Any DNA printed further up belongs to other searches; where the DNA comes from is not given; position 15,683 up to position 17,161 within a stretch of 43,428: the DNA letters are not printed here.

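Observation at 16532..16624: Triple-hairpin GC-rich ~93-nt in-frame module in MnmA sharing the LGTP-x4-GGD motif and GGD flanks with the alaS module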

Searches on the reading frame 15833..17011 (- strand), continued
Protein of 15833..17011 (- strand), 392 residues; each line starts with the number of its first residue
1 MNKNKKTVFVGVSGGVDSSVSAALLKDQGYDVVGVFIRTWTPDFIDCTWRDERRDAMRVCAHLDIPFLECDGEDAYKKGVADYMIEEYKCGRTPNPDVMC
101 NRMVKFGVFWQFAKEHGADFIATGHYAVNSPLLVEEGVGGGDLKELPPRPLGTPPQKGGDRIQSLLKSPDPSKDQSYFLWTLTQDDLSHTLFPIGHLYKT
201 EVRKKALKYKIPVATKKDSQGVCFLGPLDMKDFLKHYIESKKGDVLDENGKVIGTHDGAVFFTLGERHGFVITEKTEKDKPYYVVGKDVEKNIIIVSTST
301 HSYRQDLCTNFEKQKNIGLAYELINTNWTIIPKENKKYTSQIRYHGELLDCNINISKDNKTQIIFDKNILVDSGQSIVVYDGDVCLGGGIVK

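Call 75: search_solved_structures(query=window:15836-17011:-, max_evalue=1e-20, show_alignments=1)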
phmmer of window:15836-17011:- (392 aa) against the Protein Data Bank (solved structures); distinct sequences matched with E-value up to 1e-20: 4.
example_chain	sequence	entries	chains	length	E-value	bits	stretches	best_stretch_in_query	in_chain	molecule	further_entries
9hlv_A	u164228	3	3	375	2.3e-75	257.2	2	163-391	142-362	tRNA-specific 2-thiouridylase MnmA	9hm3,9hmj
2hma_A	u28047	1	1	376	2.3e-75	257.2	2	163-391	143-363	Probable tRNA (5-methylaminomethyl-2-thiouridylate)-methyltransferase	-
9hln_A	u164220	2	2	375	4.2e-74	253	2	163-391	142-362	tRNA-specific 2-thiouridylase MnmA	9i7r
2der_A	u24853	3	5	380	5.6e-74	252.6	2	163-391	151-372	tRNA-specific 2-thiouridylase mnmA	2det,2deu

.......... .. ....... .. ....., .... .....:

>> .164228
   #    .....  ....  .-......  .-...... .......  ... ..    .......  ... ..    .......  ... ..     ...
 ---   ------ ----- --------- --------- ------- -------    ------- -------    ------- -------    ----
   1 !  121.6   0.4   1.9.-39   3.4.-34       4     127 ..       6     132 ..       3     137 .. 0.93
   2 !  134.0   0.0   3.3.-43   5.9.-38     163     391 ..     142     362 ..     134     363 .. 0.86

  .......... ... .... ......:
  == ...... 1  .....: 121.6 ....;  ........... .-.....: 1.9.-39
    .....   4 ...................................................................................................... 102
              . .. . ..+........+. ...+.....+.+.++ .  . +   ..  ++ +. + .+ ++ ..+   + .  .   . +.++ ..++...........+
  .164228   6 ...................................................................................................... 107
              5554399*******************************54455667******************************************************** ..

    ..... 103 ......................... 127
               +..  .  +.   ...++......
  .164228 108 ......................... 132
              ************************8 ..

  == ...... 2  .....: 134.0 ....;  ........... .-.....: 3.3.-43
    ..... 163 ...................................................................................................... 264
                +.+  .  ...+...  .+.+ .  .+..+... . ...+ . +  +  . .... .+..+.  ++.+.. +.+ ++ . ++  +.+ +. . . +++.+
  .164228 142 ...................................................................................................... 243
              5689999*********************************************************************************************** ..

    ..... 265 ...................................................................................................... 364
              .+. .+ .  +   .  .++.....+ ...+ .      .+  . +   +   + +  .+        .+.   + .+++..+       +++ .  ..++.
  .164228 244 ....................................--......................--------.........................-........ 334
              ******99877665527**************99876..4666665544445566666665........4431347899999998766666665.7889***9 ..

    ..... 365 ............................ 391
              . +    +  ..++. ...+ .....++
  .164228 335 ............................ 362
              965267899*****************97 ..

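Call 79: find_encoding_contigs(protein=P0034, flank=3000, max_places=2)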
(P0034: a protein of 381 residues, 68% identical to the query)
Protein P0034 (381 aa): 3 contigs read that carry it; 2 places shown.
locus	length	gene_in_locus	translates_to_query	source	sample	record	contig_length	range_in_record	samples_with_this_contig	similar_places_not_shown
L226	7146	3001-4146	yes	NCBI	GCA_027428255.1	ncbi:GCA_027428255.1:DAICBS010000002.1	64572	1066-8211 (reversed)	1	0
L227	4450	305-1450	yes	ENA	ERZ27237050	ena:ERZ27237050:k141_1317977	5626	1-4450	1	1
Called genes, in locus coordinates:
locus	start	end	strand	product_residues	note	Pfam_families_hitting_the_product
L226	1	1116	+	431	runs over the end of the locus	-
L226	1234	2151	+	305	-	PF02618:YceG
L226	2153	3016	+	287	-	PF10672:Methyltrans_SAM, PF03602:Cons_hypoth95, PF09445:Methyltransf_15 (faint)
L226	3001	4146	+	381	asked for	PF02540:NAD_synthase (faint), PF03054:tRNA_Me_trans, PF20259:tRNA_Me_trans_M, PF20258:tRNA_Me_trans_C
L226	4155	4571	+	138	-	PF03091:CutA1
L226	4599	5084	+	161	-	PF02308:MgtC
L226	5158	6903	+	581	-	PF01411:tRNA-synt_2c, PF07973:tRNA_SAD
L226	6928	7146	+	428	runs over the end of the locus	?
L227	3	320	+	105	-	?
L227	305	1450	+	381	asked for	PF02540:NAD_synthase (faint), PF03054:tRNA_Me_trans, PF20259:tRNA_Me_trans_M, PF20258:tRNA_Me_trans_C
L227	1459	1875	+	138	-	PF03091:CutA1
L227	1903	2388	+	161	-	PF02308:MgtC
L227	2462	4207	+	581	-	PF01411:tRNA-synt_2c, PF07973:tRNA_SAD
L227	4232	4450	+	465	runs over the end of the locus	?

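Call 80: find_encoding_contigs(protein=P0116, flank=3000, max_places=2)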
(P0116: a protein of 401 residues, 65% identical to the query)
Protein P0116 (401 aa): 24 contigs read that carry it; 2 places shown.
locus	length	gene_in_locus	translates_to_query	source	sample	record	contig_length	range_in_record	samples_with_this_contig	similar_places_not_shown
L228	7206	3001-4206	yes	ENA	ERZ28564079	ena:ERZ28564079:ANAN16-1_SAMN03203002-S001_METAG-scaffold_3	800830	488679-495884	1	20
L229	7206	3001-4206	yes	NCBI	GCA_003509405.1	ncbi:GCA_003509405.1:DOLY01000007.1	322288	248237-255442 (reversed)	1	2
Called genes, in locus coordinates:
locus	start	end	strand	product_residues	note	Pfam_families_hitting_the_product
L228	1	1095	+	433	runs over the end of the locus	-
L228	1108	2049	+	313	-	PF02618:YceG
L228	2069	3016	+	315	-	PF10672:Methyltrans_SAM (weak), PF03602:Cons_hypoth95 (weak), PF09445:Methyltransf_15 (weak)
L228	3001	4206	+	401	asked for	PF02540:NAD_synthase (faint), PF03054:tRNA_Me_trans, PF20259:tRNA_Me_trans_M, PF20258:tRNA_Me_trans_C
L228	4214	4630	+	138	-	PF03091:CutA1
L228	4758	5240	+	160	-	PF02308:MgtC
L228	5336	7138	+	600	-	PF01411:tRNA-synt_2c, PF07973:tRNA_SAD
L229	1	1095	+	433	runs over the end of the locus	-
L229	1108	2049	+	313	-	PF02618:YceG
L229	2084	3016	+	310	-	PF10672:Methyltrans_SAM (weak), PF03602:Cons_hypoth95 (weak), PF09445:Methyltransf_15 (weak)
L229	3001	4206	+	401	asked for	PF02540:NAD_synthase (faint), PF03054:tRNA_Me_trans, PF20259:tRNA_Me_trans_M, PF20258:tRNA_Me_trans_C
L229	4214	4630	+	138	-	PF03091:CutA1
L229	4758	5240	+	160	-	PF02308:MgtC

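Call 84: predict_structure(alignment_id=A4)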
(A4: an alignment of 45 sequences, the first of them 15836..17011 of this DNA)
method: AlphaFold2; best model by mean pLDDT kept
length: 392 residues; sequences in the alignment: 45
mean_pLDDT: 69.5   pTM: 0.62
mean pLDDT of the five models: 69.5, 65.3, 57.8, 56.2, 55.7
residues with pLDDT >= 90: 37; 70-90: 191; 50-70: 89; < 50: 75
segments of 3 or more residues with pLDDT < 50: 1-3, 132-162, 178-183, 188-190, 215-228, 305-316
pLDDT, mean of each block of 10 residues (from residue 1): 63 65 81 67 55 78 83 70 79 63 63 82 63 36 34 32 62 54 49 69 80 51 41 73 92 92 84 83 89 89 50 55 81 89 74 86 88 83 79 86
secondary structure, 60 per line:
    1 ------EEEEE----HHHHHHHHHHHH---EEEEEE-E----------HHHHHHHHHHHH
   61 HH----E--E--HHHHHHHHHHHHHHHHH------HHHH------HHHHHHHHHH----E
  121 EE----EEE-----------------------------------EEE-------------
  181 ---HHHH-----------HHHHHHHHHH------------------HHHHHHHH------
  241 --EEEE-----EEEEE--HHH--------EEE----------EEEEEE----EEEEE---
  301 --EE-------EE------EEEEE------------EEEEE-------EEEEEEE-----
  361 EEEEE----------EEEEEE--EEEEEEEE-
elements in order: E7-11 H16-27 E31-36 H49-62 H73-89 H96-99 H106-115 E120-122 E127-129 E165-167 H184-187 H199-208 H227-234 E243-246 E252-256 E270-272 E283-288 E293-297 E320-324 E337-341 E349-355 E361-365 E376-381 E384-391
